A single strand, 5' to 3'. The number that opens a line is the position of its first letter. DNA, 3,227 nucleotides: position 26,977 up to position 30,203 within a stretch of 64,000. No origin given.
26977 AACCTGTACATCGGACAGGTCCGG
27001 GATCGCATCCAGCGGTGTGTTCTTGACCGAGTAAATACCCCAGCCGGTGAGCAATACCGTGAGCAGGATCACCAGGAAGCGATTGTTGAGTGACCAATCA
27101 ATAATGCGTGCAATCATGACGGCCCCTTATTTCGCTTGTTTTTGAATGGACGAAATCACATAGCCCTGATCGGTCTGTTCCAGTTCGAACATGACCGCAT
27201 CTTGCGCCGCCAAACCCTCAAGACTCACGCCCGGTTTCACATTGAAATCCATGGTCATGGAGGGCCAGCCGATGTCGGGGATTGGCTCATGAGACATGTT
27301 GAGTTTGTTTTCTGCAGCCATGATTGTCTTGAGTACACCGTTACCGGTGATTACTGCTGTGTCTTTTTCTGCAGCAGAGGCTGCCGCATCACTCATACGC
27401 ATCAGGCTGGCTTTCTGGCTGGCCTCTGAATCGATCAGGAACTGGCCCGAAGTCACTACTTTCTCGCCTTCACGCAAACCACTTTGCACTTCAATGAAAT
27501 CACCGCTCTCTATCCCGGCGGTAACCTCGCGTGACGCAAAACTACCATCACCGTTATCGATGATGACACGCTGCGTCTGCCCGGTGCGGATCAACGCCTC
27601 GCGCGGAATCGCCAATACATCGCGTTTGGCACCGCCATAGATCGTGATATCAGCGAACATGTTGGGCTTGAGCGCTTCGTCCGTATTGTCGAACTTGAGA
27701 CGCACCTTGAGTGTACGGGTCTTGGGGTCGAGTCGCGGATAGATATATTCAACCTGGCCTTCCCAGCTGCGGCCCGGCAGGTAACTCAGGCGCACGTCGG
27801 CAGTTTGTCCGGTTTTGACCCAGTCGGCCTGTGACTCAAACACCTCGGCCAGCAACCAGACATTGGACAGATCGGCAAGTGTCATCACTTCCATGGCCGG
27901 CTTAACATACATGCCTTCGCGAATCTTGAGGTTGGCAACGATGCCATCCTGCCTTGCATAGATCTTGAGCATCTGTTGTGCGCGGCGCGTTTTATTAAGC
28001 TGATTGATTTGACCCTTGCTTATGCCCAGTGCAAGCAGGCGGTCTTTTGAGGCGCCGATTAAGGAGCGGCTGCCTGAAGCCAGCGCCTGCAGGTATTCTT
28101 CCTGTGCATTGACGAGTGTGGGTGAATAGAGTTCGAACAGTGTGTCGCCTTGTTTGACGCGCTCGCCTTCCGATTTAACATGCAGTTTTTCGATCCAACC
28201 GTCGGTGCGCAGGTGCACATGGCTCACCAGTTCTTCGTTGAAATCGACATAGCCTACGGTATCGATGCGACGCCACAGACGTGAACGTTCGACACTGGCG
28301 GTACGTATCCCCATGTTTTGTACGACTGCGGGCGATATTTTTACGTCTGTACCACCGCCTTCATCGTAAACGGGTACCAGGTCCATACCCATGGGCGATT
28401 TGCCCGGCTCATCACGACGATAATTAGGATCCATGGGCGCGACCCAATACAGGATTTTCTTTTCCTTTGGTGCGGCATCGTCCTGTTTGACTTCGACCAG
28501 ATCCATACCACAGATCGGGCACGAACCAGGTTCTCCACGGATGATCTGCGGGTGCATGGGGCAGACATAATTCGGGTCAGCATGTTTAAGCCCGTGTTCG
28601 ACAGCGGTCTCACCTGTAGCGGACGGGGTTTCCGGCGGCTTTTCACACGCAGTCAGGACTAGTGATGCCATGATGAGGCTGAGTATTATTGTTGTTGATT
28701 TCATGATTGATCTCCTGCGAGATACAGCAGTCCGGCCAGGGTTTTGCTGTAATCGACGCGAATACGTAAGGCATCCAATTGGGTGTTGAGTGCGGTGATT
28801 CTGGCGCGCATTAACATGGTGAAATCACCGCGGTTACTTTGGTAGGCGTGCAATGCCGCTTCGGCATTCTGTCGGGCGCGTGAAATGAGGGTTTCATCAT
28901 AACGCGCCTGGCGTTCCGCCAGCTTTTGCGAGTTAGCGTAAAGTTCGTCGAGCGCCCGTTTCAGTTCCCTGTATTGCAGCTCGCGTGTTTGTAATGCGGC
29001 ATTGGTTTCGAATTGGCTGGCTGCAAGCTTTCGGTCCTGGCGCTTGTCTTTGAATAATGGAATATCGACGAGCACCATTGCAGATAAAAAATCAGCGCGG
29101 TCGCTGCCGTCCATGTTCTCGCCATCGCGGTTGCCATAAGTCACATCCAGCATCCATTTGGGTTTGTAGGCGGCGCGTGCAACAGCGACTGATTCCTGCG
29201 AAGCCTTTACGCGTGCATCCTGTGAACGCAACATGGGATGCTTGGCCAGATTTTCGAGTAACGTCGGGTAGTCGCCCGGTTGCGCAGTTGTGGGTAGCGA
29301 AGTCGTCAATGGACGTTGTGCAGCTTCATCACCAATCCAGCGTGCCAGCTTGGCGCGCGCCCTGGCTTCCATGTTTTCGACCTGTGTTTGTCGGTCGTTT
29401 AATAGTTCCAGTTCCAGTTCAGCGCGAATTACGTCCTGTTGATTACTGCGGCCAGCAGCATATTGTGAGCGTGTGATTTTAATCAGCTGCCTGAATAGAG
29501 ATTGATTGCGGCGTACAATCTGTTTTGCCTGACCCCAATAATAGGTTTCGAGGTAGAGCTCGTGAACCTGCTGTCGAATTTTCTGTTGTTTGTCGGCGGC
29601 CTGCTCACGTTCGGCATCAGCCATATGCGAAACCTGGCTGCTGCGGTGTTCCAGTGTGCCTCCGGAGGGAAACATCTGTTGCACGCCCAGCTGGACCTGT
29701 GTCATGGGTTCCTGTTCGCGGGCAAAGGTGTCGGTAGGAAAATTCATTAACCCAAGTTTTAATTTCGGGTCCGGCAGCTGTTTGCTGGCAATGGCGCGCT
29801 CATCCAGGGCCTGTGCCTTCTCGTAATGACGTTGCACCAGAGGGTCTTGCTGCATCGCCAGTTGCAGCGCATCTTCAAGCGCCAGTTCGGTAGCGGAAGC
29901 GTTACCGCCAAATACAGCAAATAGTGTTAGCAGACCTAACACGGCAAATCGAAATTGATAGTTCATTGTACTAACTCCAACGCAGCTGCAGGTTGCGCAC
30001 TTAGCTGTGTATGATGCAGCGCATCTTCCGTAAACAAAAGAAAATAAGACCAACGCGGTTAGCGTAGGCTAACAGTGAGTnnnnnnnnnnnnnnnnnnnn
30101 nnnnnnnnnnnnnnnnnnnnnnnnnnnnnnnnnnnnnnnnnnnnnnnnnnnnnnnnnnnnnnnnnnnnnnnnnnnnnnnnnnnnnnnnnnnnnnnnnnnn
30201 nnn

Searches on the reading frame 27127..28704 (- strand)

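Call 87: search_protein_families(library=pfam, proteins=[window:27127-28704:-], max_evalue=0.001)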
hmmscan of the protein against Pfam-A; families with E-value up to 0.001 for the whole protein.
window:27127-28704:- (525 aa): 6 families
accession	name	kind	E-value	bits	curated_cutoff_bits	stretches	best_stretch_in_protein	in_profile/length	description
PF16576.10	HlyD_D23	-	1.3e-84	283.2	30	1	143-351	2-214/214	Barrel-sandwich domain of CusB or HlyD membrane-fusion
PF19335.5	HMBD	-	8.7e-24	83.6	23.6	2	45-72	1-28/28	Heavy metal binding domain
PF11604.15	CusF_Ec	-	2.3e-23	82.3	27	1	453-522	3-72/72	Copper binding periplasmic protein CusF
PF13437.12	HlyD_3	-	6.7e-21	75.5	22.2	1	247-347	1-105/106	HlyD family secretion protein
PF13533.13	Biotin_lipoyl_2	-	8.5e-08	32.3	29.8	0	163-192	3-31/32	Biotin-lipoyl like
PF16572.11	HlyD_D4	-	4.3e-05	23.7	26.4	1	189-239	1-52/55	Long alpha hairpin domain of cation efflux system protein, CusB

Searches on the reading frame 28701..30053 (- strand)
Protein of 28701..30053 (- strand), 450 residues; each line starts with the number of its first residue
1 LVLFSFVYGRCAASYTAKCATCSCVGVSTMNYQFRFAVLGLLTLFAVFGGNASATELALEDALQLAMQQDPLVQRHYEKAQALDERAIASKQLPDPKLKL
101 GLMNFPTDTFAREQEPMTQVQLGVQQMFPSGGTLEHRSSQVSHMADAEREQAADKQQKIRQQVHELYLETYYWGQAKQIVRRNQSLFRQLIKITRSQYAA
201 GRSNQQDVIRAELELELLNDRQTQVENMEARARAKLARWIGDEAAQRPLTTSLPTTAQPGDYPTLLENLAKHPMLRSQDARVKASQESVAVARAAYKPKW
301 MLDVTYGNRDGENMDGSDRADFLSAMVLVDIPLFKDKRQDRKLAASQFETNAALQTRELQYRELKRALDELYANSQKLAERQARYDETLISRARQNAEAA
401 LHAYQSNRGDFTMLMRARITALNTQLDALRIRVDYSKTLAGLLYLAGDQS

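Call 87: search_protein_families(library=pfam, proteins=[window:28701-30053:-], max_evalue=0.001)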
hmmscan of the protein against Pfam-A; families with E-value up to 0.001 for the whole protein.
window:28701-30053:- (450 aa): 1 family
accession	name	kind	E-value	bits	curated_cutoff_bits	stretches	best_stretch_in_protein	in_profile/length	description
PF02321.23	OEP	-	5.2e-42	144.2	22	2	268-447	8-187/187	Outer membrane efflux protein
